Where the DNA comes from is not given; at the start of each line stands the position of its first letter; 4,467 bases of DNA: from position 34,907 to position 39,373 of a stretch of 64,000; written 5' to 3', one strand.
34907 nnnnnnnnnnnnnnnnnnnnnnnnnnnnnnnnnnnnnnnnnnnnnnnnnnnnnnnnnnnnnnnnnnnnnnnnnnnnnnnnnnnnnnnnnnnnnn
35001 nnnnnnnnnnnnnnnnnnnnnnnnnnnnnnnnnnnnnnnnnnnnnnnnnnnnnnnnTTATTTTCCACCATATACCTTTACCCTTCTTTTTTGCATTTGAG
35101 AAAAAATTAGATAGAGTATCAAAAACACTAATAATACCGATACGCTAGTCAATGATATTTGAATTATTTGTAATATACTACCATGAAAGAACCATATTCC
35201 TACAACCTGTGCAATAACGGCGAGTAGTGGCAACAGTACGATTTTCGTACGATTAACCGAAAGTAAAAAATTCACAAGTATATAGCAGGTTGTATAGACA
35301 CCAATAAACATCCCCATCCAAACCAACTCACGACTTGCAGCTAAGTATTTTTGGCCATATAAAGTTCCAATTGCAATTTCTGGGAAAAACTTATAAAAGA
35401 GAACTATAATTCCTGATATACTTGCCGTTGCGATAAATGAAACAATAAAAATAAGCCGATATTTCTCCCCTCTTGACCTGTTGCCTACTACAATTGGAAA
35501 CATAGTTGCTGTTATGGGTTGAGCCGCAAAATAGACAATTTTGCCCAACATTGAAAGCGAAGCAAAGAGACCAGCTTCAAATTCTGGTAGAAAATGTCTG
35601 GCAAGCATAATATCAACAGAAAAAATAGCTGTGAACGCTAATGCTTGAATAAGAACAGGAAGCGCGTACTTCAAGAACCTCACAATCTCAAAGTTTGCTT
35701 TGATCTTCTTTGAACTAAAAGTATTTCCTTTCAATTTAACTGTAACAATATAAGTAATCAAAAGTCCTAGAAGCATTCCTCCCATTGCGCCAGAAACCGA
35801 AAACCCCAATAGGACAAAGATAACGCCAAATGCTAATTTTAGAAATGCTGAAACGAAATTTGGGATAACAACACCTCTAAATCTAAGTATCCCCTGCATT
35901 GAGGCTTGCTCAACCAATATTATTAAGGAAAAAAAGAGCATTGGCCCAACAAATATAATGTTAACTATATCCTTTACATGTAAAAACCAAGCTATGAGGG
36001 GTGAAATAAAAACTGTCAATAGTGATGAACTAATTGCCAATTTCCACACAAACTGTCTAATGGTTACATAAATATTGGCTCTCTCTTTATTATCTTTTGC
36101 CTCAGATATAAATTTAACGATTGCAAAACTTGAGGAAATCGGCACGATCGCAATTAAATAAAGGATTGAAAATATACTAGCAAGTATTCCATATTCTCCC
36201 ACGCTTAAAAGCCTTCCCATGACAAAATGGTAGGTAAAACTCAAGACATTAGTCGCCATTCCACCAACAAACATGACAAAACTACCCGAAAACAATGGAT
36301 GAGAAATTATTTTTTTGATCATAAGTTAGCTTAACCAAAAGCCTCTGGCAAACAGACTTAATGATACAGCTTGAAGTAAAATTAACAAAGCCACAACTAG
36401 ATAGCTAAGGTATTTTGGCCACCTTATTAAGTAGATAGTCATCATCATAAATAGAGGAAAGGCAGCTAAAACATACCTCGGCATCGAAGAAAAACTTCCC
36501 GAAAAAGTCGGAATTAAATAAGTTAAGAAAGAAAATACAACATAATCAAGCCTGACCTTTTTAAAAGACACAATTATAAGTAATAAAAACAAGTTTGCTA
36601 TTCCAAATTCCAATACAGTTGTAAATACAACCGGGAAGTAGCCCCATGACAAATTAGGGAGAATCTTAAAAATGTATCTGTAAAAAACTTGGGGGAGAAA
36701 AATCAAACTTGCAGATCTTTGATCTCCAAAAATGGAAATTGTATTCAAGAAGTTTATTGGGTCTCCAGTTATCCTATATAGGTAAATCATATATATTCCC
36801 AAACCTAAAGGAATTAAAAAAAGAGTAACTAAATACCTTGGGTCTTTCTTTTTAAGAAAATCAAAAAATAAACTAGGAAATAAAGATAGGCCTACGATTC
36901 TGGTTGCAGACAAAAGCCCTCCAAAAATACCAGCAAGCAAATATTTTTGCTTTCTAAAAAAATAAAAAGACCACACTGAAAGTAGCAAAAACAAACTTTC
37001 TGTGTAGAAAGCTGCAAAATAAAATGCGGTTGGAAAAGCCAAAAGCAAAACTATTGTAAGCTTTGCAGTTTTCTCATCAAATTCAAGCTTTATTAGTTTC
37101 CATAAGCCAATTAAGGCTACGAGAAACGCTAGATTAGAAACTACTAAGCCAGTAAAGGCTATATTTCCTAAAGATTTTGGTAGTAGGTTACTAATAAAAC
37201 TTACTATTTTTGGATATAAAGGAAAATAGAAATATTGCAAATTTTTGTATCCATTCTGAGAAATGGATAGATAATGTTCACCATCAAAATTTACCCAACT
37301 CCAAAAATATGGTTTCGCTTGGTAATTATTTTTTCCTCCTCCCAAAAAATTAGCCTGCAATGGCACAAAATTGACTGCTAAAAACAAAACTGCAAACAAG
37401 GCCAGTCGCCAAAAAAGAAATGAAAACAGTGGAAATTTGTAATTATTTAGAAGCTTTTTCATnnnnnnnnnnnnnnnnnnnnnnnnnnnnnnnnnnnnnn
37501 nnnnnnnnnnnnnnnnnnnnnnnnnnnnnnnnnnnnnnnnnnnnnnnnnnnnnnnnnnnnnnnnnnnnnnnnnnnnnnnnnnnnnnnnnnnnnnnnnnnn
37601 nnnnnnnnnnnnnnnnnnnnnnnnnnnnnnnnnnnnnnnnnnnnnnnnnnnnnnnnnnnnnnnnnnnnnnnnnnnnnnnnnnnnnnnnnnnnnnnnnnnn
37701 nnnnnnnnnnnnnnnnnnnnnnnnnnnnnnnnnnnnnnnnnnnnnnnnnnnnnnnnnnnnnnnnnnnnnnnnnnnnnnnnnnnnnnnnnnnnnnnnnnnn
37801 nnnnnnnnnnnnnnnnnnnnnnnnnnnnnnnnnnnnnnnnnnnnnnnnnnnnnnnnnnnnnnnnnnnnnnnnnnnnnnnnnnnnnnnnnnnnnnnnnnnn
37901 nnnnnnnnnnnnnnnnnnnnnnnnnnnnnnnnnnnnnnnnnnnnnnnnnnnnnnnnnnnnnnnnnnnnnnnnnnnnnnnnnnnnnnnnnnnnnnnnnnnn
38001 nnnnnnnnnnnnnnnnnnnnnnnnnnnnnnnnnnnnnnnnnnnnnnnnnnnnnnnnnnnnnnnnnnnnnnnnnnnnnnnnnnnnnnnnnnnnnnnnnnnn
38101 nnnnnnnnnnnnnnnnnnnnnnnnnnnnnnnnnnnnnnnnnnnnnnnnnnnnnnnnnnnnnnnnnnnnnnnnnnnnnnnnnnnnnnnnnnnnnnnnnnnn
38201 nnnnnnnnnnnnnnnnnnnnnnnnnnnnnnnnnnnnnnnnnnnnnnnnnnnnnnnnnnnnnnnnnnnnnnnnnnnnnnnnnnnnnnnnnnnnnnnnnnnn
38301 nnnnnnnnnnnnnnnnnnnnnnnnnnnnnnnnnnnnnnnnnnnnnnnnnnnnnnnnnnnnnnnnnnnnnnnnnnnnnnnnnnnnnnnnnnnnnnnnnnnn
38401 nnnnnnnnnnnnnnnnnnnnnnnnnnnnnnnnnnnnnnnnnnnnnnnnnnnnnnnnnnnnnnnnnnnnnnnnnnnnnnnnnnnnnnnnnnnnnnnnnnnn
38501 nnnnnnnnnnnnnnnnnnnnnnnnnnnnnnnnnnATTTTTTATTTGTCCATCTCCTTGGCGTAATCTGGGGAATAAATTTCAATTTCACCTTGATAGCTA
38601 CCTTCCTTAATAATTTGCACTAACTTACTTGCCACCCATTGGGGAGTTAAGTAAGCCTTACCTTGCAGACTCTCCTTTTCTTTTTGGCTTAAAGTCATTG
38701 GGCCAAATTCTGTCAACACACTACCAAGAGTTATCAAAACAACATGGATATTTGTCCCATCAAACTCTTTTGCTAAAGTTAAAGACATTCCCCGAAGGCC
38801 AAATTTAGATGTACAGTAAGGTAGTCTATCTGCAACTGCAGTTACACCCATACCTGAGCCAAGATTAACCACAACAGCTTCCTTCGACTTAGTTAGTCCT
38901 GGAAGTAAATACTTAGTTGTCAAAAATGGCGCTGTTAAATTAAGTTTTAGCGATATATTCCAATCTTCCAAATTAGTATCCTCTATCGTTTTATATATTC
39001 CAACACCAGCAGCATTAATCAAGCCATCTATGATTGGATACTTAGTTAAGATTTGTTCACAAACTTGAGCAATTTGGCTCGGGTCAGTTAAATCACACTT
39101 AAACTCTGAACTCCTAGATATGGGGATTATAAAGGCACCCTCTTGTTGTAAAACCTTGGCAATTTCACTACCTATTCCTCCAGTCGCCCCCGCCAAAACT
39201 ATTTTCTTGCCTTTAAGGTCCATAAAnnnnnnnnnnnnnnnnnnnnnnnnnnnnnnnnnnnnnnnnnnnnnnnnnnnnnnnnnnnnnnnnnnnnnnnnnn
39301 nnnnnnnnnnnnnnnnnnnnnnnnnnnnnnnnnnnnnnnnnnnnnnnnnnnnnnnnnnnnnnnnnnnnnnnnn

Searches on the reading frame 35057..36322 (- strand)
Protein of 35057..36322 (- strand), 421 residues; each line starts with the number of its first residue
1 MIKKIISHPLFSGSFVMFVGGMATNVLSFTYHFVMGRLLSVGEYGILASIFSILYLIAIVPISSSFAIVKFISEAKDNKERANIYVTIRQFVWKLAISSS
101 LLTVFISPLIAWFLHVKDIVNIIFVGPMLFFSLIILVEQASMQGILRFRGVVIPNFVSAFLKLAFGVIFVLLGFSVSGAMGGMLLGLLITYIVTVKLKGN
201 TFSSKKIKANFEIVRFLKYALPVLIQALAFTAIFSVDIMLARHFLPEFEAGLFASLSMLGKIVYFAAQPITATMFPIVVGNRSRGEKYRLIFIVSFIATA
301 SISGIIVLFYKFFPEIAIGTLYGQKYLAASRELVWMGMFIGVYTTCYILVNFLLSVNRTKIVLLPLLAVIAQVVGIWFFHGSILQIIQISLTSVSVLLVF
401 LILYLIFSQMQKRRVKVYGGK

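Call 52: search_protein_families(library=pfam, proteins=[window:35057-36322:-], max_evalue=0.001)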
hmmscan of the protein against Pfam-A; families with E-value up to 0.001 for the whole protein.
window:35057-36322:- (421 aa): 2 families
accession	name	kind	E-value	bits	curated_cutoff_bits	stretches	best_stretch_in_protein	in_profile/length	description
PF13440.11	Polysacc_synt_3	-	1.8e-12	47.6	23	1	34-329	1-291/293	Polysaccharide biosynthesis protein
PF01943.22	Polysacc_synt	-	2.9e-09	37.2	28.2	1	12-278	3-270/274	Polysaccharide biosynthesis protein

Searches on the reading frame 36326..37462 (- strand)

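Call 52: search_protein_families(library=pfam, proteins=[window:36326-37462:-], max_evalue=0.001)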
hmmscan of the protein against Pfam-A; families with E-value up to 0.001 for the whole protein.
window:36326-37462:- (378 aa): 1 family
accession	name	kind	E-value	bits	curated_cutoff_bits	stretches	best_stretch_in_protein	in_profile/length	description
PF13231.12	PMT_2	-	0.00054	20.6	26.1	1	89-203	8-129/160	Dolichyl-phosphate-mannose-protein mannosyltransferase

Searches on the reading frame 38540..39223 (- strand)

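Call 52: search_protein_families(library=pfam, proteins=[window:38540-39223:-], max_evalue=0.001)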
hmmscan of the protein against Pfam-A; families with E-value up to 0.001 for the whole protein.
window:38540-39223:- (227 aa): 5 families
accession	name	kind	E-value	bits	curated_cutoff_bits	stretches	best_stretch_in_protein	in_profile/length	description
PF00106.31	adh_short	-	8.3e-36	123.7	26.6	1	6-173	1-186/195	short chain dehydrogenase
PF13561.12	adh_short_C2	-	1.4e-24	87.4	27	1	12-177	1-184/236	Enoyl-(Acyl carrier protein) reductase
PF08659.16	KR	-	3.1e-10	40.7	22.6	1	41-93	58-110/180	KR domain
PF01370.27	Epimerase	-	1.2e-05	25.4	20.9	1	8-95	1-95/240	NAD dependent epimerase/dehydratase family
PF04321.23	RmlD_sub_bind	-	6.6e-05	22.6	27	1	7-60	2-52/287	RmlD substrate binding domain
